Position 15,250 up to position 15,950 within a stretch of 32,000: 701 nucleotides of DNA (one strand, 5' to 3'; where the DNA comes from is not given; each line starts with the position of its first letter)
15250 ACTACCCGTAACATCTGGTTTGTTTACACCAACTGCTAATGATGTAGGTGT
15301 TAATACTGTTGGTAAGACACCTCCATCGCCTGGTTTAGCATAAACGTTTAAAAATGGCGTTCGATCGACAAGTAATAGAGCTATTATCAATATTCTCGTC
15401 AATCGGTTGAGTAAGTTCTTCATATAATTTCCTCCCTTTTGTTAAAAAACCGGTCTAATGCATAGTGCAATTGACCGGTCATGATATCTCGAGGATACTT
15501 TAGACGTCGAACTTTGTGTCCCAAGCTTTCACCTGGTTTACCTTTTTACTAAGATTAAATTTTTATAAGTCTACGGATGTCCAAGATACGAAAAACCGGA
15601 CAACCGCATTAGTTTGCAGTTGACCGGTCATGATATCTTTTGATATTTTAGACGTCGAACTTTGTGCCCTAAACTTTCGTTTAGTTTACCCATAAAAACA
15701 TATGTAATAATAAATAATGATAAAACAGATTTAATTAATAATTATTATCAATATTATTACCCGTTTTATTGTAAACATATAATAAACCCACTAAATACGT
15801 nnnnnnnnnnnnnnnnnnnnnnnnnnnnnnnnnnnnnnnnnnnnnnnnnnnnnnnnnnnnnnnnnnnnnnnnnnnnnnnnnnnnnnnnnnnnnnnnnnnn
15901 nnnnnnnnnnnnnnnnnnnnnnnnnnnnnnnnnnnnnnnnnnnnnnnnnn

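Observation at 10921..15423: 1500-aa cadherin-like repeat adhesin anchored by a C-terminal TM helix instead of a wall-sorting signal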

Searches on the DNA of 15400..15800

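Call 63: search_rna_families(source=window, start=15400, end=15800, threshold=gathering, show_alignments=2)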
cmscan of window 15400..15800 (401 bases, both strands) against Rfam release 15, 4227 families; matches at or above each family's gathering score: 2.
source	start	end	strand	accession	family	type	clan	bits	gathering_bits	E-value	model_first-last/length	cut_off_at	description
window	15612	15700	-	RF01051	c-di-GMP-I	Cis-reg; riboswitch;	CL00126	63.2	35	3.2e-12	1-87/87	no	c-di-GMP-I riboswitch aptamer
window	15463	15552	-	RF01051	c-di-GMP-I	Cis-reg; riboswitch;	CL00126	61.5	35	8.2e-12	1-87/87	no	c-di-GMP-I riboswitch aptamer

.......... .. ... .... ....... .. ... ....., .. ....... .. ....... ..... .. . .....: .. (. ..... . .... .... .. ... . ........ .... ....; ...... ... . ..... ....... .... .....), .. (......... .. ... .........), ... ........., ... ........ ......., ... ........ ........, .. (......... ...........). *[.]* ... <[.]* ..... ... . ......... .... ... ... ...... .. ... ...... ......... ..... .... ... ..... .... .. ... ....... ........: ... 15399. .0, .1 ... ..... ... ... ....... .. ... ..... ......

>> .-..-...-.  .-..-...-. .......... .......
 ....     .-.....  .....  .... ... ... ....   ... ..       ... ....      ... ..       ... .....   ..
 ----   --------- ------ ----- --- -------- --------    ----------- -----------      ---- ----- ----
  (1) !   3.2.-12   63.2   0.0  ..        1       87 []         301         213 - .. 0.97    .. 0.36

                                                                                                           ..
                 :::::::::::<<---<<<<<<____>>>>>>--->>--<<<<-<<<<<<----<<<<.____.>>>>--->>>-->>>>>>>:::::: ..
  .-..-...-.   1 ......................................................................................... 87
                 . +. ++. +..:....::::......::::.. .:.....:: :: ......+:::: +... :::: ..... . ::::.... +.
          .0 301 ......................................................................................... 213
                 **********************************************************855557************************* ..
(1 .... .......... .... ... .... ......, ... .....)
